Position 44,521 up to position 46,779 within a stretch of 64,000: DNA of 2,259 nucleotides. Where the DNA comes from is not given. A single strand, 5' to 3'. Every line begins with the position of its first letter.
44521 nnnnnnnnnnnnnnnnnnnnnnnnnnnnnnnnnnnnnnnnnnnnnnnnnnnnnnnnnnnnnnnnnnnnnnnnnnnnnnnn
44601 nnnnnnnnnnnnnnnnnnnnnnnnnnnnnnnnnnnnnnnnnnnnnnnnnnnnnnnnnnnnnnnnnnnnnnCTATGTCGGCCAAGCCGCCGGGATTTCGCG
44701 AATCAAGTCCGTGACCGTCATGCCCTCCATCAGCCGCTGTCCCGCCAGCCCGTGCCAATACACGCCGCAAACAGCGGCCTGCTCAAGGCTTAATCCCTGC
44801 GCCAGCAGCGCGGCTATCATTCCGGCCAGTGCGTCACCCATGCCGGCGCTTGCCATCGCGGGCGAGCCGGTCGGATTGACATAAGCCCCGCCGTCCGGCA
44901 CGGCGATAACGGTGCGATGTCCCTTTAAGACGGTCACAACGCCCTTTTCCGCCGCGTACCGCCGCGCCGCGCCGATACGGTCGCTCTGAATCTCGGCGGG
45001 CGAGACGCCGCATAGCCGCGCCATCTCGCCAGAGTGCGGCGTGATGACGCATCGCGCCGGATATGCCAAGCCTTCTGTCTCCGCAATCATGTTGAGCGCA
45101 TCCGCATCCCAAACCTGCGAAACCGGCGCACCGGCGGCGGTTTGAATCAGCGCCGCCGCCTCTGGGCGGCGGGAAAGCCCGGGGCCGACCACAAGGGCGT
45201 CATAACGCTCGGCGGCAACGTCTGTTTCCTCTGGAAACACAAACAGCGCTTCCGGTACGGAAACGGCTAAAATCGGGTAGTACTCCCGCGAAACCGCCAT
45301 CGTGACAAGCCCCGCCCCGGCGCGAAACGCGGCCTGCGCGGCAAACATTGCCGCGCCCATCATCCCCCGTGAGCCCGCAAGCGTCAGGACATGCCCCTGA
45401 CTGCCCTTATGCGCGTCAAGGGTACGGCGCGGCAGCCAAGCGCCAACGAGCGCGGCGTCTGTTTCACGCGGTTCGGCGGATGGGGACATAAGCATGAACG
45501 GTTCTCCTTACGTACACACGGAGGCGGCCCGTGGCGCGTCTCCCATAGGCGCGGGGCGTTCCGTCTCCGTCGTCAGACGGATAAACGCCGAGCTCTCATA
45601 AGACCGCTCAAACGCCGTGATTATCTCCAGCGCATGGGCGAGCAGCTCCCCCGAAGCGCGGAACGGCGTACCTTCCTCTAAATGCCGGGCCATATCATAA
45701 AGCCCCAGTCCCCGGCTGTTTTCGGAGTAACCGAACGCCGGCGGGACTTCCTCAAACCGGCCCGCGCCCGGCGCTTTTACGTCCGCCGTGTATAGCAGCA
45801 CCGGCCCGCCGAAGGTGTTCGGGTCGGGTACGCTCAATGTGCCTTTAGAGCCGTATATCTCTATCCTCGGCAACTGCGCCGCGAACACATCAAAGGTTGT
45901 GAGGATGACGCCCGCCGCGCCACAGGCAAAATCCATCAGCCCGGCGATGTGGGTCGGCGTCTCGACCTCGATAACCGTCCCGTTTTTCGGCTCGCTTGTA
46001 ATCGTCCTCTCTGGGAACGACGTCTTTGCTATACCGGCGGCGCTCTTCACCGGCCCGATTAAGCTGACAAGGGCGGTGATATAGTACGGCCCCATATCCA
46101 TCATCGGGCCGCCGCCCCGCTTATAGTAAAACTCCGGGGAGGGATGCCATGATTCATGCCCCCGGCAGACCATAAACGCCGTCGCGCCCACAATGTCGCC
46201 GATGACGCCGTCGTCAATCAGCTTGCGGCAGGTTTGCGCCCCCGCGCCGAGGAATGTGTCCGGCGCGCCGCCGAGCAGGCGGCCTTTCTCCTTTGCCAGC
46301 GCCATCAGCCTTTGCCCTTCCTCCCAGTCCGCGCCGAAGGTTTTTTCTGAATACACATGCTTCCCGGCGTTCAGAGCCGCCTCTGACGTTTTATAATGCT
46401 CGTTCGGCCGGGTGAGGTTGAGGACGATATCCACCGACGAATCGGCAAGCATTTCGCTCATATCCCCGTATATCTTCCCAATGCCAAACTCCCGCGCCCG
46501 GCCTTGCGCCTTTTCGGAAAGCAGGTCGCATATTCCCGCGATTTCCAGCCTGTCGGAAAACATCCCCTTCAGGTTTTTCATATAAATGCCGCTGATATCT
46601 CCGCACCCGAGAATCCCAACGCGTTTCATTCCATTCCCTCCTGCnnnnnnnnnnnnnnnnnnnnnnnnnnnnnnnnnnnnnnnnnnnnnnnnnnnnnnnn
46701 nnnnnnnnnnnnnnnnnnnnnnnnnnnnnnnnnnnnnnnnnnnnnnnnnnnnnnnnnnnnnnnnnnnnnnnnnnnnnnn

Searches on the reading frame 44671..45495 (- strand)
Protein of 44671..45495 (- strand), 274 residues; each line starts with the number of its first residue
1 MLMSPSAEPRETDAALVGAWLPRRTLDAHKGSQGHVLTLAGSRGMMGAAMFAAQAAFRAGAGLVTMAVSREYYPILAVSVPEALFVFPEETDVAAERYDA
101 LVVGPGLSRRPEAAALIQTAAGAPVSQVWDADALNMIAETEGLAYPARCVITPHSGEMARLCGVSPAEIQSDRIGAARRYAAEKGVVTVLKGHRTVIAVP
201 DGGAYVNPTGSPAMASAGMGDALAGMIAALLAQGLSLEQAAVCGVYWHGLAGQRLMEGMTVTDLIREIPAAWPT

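Call 58: search_protein_families(library=pfam, proteins=[window:44671-45495:-], max_evalue=0.001)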
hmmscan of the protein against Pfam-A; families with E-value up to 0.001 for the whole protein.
window:44671-45495:- (274 aa): 2 families
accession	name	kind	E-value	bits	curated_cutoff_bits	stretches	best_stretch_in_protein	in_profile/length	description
PF01256.23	Carb_kinase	-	2e-58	198.2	27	1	36-265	1-233/242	NAD(P)H-hydrate dehydratase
PF08543.17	Phos_pyr_kin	-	2.6e-05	24.2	27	1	144-241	116-221/246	Phosphomethylpyrimidine kinase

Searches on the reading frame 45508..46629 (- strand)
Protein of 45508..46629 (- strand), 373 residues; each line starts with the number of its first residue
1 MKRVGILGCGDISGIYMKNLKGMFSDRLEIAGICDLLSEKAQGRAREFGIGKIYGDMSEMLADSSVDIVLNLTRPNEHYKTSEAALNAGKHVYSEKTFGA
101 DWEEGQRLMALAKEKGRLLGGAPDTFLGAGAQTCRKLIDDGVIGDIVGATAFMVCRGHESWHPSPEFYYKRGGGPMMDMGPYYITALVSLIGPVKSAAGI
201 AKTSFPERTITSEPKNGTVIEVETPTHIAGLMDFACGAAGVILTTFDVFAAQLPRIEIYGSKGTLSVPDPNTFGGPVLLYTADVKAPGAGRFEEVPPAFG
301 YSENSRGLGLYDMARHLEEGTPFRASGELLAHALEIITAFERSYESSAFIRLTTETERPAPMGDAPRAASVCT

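Call 58: search_protein_families(library=pfam, proteins=[window:45508-46629:-], max_evalue=0.001)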
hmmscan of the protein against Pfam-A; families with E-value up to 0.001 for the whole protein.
window:45508-46629:- (373 aa): 4 families
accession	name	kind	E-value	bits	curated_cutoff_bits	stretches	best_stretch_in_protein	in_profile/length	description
PF22725.1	GFO_IDH_MocA_C3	-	2.3e-21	76.5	27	1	132-265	2-123/124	GFO/IDH/MocA C-terminal domain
PF01408.29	GFO_IDH_MocA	-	2.4e-18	67.4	24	1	3-119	2-116/120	Oxidoreductase family, NAD-binding Rossmann fold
PF03447.22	NAD_binding_3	-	9e-08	33.3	24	1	8-117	1-111/116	Homoserine dehydrogenase, NAD binding domain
PF02894.22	GFO_IDH_MocA_C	-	1.1e-07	32.4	22.9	1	135-266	1-128/218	Oxidoreductase family, C-terminal alpha/beta domain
